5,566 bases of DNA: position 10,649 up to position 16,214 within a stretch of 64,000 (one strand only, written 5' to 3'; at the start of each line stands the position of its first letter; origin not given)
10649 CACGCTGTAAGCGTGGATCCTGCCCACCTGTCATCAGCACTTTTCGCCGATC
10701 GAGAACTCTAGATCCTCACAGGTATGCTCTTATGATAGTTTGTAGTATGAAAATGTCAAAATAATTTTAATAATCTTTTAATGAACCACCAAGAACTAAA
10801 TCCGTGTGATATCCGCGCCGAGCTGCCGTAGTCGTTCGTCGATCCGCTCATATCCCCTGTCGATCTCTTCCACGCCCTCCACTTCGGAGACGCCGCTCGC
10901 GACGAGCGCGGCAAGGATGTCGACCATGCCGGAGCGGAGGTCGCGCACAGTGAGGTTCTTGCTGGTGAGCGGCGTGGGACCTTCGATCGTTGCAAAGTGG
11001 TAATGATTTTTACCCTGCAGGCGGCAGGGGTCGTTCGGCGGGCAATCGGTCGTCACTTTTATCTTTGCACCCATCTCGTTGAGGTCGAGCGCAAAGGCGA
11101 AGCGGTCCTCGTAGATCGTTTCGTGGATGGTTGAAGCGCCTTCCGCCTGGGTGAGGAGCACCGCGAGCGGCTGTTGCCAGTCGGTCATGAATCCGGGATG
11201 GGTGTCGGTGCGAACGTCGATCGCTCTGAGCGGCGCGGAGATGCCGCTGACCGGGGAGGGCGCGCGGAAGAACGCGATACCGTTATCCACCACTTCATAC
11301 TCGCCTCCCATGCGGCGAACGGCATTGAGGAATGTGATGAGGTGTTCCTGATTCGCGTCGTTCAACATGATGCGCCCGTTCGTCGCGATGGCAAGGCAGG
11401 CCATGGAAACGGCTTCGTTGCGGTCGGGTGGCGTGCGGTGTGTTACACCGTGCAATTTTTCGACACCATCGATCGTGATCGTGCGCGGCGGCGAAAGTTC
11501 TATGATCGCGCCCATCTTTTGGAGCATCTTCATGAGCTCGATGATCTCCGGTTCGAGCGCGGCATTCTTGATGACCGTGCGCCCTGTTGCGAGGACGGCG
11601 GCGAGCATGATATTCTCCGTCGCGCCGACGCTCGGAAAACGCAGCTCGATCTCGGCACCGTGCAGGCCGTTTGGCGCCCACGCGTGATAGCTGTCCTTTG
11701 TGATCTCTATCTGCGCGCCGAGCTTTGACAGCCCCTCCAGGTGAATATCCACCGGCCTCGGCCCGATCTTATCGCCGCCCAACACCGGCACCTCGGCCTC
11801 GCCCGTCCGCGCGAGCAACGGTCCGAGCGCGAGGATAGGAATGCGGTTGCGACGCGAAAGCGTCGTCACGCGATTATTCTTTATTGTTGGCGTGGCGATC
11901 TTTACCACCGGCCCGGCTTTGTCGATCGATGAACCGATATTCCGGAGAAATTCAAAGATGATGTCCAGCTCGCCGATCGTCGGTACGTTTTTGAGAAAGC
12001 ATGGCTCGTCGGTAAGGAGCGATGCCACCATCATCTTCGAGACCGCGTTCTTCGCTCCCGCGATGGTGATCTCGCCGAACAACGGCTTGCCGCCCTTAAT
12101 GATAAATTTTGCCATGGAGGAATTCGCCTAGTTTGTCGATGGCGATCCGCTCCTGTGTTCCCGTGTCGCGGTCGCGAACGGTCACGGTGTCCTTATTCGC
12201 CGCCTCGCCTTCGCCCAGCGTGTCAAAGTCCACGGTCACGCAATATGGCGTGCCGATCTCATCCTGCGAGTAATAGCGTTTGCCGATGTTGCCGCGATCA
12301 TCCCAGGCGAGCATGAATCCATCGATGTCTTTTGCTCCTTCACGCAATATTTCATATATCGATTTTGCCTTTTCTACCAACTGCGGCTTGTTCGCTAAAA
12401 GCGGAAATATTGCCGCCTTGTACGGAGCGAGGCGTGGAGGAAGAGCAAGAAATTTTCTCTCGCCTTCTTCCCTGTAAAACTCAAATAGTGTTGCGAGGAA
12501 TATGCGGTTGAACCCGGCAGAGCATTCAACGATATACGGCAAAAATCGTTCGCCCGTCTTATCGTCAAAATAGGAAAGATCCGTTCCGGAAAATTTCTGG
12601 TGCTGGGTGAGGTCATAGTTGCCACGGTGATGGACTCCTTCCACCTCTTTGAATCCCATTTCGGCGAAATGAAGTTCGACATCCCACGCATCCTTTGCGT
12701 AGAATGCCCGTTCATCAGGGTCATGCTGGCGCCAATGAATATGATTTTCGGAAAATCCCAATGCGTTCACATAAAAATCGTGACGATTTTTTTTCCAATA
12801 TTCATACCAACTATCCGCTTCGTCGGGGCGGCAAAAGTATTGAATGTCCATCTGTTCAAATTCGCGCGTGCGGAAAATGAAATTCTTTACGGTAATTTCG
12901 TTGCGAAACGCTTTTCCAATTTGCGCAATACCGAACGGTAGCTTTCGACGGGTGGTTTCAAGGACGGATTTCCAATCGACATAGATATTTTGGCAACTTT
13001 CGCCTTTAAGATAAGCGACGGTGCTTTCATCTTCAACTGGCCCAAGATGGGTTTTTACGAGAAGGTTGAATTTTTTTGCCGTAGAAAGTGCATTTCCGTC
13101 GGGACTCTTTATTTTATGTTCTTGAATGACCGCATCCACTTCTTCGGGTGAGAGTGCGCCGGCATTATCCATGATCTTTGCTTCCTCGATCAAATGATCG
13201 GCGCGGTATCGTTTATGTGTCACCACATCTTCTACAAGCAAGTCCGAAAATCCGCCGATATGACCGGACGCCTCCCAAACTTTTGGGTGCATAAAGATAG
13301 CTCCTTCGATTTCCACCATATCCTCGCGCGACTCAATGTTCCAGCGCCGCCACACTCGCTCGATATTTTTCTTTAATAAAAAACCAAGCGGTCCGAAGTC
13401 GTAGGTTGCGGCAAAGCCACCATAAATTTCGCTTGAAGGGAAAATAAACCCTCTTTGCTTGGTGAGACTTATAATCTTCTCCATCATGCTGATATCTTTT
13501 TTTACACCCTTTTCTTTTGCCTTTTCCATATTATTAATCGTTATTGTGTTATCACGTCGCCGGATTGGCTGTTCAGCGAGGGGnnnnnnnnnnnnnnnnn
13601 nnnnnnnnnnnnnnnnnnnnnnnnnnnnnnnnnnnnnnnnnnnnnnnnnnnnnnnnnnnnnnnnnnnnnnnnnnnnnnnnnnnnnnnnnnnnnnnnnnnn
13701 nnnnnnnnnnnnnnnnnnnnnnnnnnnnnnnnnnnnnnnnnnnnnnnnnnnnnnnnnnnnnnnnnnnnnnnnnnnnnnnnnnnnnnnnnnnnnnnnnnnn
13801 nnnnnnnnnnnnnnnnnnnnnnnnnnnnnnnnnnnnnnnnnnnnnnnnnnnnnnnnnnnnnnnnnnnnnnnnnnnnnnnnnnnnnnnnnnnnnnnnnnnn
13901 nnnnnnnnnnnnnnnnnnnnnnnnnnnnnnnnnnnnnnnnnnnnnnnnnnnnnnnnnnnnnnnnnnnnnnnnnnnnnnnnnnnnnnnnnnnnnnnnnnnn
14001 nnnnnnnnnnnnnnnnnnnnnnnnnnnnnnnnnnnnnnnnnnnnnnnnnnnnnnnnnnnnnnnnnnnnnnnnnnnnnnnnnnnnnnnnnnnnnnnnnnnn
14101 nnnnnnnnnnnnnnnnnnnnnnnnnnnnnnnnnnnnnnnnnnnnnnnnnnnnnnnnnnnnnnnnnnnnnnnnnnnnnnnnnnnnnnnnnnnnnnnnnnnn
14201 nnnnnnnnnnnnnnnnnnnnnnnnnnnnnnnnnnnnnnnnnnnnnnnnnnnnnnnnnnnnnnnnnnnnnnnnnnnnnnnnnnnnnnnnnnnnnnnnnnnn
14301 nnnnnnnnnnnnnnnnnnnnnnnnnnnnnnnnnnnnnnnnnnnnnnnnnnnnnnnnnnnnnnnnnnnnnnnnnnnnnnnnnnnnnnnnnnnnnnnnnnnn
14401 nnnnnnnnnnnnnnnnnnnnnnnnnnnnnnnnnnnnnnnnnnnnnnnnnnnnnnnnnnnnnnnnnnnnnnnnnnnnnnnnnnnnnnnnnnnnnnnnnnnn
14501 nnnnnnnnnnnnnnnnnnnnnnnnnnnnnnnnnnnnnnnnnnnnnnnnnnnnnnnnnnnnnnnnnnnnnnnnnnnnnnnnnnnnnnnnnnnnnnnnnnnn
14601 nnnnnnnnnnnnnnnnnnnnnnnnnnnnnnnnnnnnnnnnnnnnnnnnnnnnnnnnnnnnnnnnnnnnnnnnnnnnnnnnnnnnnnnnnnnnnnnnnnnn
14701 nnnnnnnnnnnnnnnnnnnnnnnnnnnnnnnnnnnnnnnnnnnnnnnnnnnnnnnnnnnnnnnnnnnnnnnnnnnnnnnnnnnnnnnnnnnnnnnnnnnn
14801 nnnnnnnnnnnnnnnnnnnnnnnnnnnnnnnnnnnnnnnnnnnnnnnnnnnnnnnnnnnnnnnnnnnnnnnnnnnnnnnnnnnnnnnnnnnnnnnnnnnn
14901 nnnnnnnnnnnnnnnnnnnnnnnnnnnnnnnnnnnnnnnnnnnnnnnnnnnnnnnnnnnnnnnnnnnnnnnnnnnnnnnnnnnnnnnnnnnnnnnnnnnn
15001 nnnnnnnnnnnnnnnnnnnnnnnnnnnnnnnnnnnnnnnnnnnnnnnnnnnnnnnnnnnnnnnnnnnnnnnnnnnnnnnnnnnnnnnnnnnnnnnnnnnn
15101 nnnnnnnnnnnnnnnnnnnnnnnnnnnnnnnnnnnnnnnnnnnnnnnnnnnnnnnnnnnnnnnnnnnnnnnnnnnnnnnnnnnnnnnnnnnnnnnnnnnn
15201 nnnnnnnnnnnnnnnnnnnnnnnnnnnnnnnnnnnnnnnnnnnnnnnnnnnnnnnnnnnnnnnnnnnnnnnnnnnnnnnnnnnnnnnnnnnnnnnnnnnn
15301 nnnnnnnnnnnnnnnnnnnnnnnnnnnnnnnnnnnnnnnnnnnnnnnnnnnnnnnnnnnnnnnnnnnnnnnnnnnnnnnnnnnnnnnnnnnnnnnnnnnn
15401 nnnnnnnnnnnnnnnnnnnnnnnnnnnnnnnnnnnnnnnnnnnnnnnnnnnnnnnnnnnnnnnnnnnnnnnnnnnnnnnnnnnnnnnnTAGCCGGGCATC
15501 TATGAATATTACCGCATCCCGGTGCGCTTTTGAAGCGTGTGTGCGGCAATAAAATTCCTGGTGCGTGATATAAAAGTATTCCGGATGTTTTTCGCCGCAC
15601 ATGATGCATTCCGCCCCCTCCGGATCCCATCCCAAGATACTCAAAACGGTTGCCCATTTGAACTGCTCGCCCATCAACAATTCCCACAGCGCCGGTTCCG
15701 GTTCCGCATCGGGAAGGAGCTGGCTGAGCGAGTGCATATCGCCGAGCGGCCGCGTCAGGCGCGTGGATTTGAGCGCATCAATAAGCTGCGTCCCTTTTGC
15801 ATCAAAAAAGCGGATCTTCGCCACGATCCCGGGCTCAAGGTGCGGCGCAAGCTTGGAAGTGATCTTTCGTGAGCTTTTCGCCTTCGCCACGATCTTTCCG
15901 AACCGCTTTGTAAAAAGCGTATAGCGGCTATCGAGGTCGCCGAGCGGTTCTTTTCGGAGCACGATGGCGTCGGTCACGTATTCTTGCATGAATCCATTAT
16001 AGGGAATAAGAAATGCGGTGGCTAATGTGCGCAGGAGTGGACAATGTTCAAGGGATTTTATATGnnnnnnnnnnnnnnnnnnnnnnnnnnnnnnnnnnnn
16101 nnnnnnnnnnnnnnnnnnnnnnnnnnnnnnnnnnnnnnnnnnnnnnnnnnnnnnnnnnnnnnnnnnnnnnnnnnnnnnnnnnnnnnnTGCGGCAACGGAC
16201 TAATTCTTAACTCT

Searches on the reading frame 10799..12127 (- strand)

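Call 34: search_protein_families(library=pfam, proteins=[window:10799-12127:-], max_evalue=0.001)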
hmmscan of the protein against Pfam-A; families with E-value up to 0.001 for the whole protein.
window:10799-12127:- (443 aa): 1 family
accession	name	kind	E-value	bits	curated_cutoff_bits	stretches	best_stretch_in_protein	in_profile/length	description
PF00275.25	EPSP_synthase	-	8e-70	236.1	22.8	1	11-433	2-417/417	EPSP synthase (3-phosphoshikimate 1-carboxyvinyltransferase)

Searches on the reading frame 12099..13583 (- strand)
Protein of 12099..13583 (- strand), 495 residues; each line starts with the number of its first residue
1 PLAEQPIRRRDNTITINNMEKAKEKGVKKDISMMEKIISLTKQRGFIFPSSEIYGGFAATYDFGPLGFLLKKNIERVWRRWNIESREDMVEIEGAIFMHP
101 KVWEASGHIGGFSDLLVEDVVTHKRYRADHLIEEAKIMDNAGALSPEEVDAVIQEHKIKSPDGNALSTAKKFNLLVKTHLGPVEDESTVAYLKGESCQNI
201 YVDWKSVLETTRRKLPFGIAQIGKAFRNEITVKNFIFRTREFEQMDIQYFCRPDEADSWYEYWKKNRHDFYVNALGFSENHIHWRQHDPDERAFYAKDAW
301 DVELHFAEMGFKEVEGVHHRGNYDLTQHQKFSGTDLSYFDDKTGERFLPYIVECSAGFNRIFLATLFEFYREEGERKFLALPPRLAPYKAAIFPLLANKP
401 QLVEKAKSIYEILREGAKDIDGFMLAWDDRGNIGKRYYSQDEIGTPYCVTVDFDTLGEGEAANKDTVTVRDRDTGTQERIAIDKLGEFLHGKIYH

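Call 34: search_protein_families(library=pfam, proteins=[window:12099-13583:-], max_evalue=0.001)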
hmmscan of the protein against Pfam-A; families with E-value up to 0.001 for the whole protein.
window:12099-13583:- (495 aa): 2 families
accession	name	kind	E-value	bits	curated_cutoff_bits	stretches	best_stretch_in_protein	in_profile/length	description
PF03129.25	HGTP_anticodon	-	2.2e-15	57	21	1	389-489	1-91/94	Anticodon binding domain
PF00587.30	tRNA-synt_2b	-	1.6e-12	48.3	29.3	1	188-365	9-175/179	tRNA synthetase class II core domain (G, H, P, S and T)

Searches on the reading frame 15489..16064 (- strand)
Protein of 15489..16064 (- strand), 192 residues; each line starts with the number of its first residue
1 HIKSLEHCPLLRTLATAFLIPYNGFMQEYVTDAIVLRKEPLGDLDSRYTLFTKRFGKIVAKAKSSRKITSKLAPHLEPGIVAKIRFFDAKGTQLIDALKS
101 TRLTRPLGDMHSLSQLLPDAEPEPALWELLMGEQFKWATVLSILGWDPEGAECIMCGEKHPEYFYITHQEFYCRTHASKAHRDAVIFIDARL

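Call 34: search_protein_families(library=pfam, proteins=[window:15489-16064:-], max_evalue=0.001)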
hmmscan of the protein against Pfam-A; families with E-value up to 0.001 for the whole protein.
window:15489-16064:- (192 aa): 2 families
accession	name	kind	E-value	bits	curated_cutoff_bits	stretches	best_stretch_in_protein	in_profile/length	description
PF11967.14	RecO_N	-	9.4e-12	45.2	27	1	26-100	1-73/80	Recombination protein O N terminal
PF02565.21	RecO_C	-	0.0008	19.6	22.1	0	140-182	58-101/157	Recombination protein O C terminal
